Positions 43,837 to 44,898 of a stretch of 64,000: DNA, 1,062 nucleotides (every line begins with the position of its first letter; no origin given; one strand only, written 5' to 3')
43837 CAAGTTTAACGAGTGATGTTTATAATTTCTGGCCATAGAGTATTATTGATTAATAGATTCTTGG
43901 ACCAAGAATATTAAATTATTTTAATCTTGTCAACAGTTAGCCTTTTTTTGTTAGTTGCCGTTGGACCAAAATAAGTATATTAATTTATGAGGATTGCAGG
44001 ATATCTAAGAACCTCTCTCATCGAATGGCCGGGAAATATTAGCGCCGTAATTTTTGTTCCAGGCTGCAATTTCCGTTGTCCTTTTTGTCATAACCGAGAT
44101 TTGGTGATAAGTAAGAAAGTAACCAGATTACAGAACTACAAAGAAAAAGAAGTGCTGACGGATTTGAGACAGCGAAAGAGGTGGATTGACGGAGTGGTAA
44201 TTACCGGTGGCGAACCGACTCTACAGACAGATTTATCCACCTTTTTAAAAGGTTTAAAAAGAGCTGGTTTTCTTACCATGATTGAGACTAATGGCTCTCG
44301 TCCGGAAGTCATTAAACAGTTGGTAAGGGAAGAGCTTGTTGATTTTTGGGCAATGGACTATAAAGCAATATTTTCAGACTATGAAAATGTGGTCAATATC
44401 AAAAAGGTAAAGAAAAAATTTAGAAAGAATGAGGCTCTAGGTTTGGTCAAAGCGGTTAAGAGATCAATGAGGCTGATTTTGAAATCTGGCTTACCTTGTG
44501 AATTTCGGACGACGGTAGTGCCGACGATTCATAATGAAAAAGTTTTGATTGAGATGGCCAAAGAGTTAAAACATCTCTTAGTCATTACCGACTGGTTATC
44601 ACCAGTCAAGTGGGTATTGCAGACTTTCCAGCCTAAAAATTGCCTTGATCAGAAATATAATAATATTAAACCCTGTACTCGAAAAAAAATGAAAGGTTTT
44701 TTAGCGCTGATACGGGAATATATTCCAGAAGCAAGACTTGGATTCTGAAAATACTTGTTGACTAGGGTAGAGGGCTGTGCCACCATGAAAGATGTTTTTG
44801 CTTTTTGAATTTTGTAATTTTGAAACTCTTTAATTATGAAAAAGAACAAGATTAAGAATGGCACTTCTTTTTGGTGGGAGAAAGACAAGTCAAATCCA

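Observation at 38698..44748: Class III RNR locus with two tandem, translationally coupled NrdD paralogs, a redoxin, NrdG and a deoxyribosyltransferase-like protein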

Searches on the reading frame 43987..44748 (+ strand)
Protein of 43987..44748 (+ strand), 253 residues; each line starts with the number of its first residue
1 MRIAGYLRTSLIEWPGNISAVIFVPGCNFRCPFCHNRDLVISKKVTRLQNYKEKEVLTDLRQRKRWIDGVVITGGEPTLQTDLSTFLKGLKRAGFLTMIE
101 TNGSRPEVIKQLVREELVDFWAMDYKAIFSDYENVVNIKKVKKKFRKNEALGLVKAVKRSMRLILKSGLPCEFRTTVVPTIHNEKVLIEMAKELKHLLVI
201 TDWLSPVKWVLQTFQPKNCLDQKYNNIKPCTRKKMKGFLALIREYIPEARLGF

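Call 3: search_protein_families(library=pfam, proteins=[window:43987-44748:+], max_evalue=0.01)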
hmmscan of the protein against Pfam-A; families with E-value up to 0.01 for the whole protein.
window:43987-44748:+ (253 aa): 2 families
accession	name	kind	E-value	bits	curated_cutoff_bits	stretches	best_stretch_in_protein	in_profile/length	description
PF04055.27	Radical_SAM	-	5.4e-20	72.6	29.5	1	21-185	1-158/166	Radical SAM superfamily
PF13353.11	Fer4_12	-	1.8e-11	44.9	22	1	20-120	8-108/137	4Fe-4S single cluster domain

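Call 4: search_protein_families(library=ncbifam, proteins=[window:43987-44748:+], max_evalue=0.01)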
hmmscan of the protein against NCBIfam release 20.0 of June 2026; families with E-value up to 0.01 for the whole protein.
window:43987-44748:+ (253 aa): 50 families (the best 25 are shown)
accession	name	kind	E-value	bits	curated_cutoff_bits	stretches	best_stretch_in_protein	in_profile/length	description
TIGR02495.1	NrdG2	equivalog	3.5e-53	179.8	131.15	1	3-197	2-183/193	anaerobic ribonucleoside-triphosphate reductase activating protein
TIGR04041.1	activase_YjjW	hypoth_equivalog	8e-17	61.5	250.2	2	46-240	88-263/276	YjjW family glycine radical enzyme activase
TIGR02493.1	PFLA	equivalog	1.2e-16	60.8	231.75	1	10-138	9-140/235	pyruvate formate-lyase-activating protein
TIGR03963.1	rSAM_QueE_Clost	equivalog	1.1e-13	51.4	260.1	1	16-151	18-147/219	putative 7-carboxy-7-deazaguanine synthase QueE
TIGR02491.1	NrdG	equivalog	3.2e-12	46.6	126.1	1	5-92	4-89/154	anaerobic ribonucleoside-triphosphate reductase activating protein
TIGR02494.1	PFLE_PFLC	subfamily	8.4e-10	38.4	174.35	2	64-131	121-188/293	glycyl-radical enzyme activating protein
NF038283.1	viperin_w_prok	equivalog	1.4e-09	37.5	180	1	26-106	11-95/281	viperin family antiviral radical SAM protein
NF008356.0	PRK11145.1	equivalog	1.6e-09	37.4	375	1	13-132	17-138/246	pyruvate formate lyase 1-activating protein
TIGR02666.1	moaA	equivalog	6.3e-09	35.2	284.05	1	27-104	20-101/336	GTP 3',8-cyclase MoaA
TIGR04317.1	W_rSAM_matur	equivalog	2e-08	33.7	380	1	26-221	13-198/349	tungsten cofactor oxidoreductase radical SAM maturase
NF007483.0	PRK10076.1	equivalog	2.3e-08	33.5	326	1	53-146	104-200/292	[formate-C-acetyltransferase]-activating enzyme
TIGR02668.1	moaA_archaeal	equivalog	3.6e-08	32.7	325.25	1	26-105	19-96/303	GTP 3',8-cyclase MoaA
TIGR03365.1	Bsubt_queE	equivalog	4.3e-08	33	206.1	1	24-106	29-112/238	7-carboxy-7-deazaguanine synthase QueE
NF008335.0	PRK11121.1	equivalog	7.4e-08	32.3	199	1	3-92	3-91/154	anaerobic ribonucleoside-triphosphate reductase-activating protein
NF045702.1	rSAM_GDGT_ether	equivalog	3.6e-07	29.2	450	1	26-148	95-214/486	tetraether lipid synthase Tes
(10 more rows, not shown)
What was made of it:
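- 43987..44748 (+): nrdG (253 aa): radical-SAM activase that installs the glycyl radical. Cluster motif C27-x3-C31-x2-C34. Also hits Radical_SAM and Fer4_12 (calls 3, 4).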
